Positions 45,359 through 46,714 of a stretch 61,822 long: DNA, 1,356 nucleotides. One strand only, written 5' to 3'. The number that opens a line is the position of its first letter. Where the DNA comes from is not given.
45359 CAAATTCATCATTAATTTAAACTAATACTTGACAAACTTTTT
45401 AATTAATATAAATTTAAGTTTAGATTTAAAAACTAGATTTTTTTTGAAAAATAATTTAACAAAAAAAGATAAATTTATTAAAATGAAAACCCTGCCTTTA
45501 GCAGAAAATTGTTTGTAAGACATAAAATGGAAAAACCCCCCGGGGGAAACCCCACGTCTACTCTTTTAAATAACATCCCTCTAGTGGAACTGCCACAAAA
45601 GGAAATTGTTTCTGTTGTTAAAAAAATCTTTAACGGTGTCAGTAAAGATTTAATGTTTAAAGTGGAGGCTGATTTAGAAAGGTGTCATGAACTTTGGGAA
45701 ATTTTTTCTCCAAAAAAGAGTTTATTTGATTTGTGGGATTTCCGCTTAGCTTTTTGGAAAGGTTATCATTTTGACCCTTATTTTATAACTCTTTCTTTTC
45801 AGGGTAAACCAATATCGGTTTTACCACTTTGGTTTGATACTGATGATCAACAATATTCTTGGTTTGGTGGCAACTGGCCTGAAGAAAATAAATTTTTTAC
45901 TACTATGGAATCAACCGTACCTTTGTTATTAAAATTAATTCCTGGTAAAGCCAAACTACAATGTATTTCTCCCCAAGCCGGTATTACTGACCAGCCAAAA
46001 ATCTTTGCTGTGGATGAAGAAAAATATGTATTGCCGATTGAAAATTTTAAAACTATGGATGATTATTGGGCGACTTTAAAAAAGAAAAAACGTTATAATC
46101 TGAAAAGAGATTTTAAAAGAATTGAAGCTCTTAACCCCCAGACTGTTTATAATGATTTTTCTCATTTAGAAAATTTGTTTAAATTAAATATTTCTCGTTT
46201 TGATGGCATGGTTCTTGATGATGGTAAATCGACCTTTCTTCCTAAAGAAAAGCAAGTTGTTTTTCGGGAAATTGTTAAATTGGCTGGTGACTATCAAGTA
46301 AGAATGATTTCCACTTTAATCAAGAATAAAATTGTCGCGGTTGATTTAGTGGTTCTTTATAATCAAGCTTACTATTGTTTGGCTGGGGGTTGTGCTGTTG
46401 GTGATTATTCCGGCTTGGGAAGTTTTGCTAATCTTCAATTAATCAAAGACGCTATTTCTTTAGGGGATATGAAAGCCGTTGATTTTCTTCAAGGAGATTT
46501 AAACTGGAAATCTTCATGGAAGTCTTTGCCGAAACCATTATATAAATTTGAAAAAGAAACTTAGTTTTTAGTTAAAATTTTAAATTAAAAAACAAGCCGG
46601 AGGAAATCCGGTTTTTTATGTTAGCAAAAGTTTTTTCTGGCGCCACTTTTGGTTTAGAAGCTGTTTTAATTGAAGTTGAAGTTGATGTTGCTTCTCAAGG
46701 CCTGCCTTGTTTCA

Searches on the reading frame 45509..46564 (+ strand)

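Call 63: search_protein_families(library=pfam, proteins=[window:45509-46564:+], max_evalue=0.001)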
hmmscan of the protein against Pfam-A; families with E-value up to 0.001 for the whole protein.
window:45509-46564:+ (351 aa): 1 family
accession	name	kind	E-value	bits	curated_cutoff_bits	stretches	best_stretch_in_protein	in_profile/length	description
PF13480.13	Acetyltransf_6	-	3.7e-10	40.6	22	1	192-335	1-143/143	Acetyltransferase (GNAT) domain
